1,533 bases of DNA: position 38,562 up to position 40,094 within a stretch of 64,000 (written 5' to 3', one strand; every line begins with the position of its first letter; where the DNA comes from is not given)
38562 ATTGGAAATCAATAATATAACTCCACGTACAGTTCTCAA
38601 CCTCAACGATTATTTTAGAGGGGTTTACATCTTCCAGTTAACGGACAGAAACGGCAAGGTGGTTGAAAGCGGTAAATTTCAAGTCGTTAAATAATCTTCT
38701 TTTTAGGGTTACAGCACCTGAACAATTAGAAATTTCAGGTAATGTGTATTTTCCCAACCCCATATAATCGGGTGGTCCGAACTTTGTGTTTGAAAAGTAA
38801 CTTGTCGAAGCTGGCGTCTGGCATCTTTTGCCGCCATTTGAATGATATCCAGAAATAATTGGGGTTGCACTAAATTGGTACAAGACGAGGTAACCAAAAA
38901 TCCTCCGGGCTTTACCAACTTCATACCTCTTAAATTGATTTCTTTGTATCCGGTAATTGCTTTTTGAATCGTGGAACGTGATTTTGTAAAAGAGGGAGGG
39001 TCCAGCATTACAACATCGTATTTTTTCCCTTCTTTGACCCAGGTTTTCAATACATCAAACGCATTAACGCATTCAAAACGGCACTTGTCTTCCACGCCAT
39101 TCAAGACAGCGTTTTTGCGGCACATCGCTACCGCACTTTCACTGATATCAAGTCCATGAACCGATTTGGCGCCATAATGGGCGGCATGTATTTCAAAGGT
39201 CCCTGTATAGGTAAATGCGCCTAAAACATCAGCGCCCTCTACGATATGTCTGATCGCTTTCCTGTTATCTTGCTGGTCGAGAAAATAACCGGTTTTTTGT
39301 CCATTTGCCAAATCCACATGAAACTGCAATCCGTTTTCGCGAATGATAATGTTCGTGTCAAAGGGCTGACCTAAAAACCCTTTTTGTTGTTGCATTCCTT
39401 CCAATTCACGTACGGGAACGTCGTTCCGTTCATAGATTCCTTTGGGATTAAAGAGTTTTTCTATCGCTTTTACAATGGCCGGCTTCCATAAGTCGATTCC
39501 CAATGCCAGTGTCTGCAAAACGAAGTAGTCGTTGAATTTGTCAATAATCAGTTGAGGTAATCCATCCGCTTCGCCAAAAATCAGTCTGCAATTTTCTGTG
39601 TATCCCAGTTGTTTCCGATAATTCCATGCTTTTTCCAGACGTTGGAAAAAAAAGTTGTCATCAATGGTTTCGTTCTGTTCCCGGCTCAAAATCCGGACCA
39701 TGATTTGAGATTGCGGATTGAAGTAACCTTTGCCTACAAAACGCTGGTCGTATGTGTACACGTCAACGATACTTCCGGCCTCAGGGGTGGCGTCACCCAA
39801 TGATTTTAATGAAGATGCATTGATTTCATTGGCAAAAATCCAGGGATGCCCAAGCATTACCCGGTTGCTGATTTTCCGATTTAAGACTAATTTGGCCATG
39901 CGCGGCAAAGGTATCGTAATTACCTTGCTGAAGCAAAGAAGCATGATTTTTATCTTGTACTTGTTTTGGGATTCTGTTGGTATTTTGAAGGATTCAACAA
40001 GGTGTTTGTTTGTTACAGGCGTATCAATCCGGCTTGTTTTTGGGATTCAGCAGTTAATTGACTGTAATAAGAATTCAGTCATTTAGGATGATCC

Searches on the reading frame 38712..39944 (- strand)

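Call 82: search_protein_families(library=pfam, proteins=[window:38712-39944:-], max_evalue=0.00001)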
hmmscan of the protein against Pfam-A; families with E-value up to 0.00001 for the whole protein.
window:38712-39944:- (411 aa): 7 families
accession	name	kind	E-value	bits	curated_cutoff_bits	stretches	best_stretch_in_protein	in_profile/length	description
PF10672.15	Methyltrans_SAM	-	1.6e-23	83.8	27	1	195-370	82-254/286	S-adenosylmethionine-dependent methyltransferase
PF17785.7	PUA_3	-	2.3e-19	69.4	22.6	1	20-88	2-64/64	PUA-like domain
PF13847.12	Methyltransf_31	-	2.2e-11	44.1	27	1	237-359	4-114/145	Methyltransferase domain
PF03602.21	Cons_hypoth95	-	9.9e-09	35.5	24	1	231-354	36-152/182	Conserved hypothetical protein 95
PF02475.24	TRM5-TYW2_MTfase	-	2.5e-08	34.5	28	1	200-290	2-91/164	TRM5/TYW2 methyltransferase domain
PF09445.16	Methyltransf_15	-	5.1e-06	26.6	22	1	243-318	7-81/165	RNA cap guanine-N2 methyltransferase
PF06325.19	PrmA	-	7e-06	26.2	22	0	240-312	165-230/296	Ribosomal protein L11 methyltransferase (PrmA)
